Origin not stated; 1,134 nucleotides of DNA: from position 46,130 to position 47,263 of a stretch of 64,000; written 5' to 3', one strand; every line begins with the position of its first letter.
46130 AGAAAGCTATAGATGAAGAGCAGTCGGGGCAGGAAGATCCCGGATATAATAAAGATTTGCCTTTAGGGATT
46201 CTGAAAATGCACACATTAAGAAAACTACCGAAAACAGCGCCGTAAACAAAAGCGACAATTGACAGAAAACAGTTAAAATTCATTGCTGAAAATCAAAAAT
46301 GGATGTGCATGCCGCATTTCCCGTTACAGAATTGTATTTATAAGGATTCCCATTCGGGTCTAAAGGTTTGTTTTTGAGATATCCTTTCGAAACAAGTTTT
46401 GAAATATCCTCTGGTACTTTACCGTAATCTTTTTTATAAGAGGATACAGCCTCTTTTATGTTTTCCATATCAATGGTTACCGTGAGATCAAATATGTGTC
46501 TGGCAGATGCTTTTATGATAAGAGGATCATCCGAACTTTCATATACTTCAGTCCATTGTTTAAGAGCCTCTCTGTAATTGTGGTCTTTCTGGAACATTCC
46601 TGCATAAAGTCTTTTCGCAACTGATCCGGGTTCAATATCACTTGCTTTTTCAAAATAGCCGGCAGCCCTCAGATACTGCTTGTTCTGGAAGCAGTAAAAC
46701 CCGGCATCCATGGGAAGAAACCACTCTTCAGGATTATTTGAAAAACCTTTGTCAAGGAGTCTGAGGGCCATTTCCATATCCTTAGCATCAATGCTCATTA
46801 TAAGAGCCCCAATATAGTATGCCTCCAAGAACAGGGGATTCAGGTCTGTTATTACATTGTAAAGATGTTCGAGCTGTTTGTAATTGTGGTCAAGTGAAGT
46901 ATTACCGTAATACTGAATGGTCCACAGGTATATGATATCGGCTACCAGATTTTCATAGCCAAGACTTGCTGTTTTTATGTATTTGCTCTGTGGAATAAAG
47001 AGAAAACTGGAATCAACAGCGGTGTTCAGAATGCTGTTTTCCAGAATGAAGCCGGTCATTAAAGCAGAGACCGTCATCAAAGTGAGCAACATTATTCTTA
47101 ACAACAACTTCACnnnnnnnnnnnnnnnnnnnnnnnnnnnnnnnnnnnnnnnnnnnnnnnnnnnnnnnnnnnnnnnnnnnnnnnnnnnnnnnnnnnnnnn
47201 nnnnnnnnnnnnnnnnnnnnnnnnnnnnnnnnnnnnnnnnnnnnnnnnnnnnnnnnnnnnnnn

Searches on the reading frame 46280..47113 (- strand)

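Call 41: search_protein_families(library=pfam, proteins=[window:46280-47113:-], max_evalue=0.001)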
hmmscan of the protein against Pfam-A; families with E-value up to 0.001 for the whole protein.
window:46280-47113:- (277 aa): 3 families
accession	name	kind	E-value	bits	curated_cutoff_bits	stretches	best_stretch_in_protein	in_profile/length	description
PF23914.1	TPR_CcmH_CycH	-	0.00019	21.7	42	0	99-159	89-149/158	Cytochrome c-type biogenesis protein H TPR domain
PF07719.23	TPR_2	-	0.00068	20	27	0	138-163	8-33/34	Tetratricopeptide repeat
PF08334.16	T2SSG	-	0.00075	20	21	0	213-263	15-79/108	Type II secretion system (T2SS), protein G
